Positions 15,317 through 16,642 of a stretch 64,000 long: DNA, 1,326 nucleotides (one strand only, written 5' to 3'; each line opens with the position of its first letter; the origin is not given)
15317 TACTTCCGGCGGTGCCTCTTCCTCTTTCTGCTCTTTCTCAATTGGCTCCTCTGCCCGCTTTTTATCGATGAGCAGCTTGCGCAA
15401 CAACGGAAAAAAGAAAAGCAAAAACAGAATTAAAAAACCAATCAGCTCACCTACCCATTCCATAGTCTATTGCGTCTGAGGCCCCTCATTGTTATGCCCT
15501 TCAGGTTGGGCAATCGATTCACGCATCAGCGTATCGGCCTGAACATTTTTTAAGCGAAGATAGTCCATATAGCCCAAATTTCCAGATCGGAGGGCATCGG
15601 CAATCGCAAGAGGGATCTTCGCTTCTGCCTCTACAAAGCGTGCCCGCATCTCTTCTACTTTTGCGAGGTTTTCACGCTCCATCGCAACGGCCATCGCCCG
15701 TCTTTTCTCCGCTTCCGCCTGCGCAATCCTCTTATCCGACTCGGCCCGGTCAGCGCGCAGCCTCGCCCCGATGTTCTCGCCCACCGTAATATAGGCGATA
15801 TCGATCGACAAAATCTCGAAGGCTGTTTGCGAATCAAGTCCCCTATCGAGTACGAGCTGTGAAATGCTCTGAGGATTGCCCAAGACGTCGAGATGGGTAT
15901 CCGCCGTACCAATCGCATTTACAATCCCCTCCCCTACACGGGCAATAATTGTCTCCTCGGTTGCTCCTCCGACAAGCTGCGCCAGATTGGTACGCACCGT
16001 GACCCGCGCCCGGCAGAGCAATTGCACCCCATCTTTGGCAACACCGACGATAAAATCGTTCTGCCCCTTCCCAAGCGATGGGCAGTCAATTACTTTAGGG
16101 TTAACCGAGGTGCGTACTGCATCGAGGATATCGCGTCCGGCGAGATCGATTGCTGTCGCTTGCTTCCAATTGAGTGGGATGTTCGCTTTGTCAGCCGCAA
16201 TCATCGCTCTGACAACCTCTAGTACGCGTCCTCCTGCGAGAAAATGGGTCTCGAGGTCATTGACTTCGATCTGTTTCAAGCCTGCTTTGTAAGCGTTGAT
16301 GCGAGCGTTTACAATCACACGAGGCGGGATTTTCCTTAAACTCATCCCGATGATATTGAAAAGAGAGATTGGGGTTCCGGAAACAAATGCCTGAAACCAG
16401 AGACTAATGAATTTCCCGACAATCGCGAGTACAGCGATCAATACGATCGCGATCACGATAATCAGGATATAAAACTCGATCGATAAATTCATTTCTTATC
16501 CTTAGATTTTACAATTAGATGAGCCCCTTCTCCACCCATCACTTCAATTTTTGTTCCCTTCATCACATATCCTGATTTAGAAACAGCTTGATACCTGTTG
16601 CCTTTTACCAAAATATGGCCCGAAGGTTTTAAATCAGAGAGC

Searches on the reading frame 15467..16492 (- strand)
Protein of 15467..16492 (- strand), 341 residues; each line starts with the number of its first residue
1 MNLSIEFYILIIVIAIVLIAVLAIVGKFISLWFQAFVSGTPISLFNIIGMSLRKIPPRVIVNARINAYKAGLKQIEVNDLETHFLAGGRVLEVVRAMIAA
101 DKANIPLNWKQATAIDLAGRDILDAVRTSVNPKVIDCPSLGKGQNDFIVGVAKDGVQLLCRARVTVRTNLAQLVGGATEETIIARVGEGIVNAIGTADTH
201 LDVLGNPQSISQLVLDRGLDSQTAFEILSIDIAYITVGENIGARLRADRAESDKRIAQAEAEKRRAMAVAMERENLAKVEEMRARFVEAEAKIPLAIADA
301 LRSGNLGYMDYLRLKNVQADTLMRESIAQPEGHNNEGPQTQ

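Call 67: search_protein_families(library=ncbifam, proteins=[window:15467-16492:-], max_evalue=0.00001)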
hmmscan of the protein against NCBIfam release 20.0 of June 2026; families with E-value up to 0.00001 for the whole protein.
window:15467-16492:- (341 aa): 1 family
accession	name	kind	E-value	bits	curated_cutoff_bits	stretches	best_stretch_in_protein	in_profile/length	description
NF010186.0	PRK13665.1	equivalog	9.5e-147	488.3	393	1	8-335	8-325/328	flotillin-like protein FloA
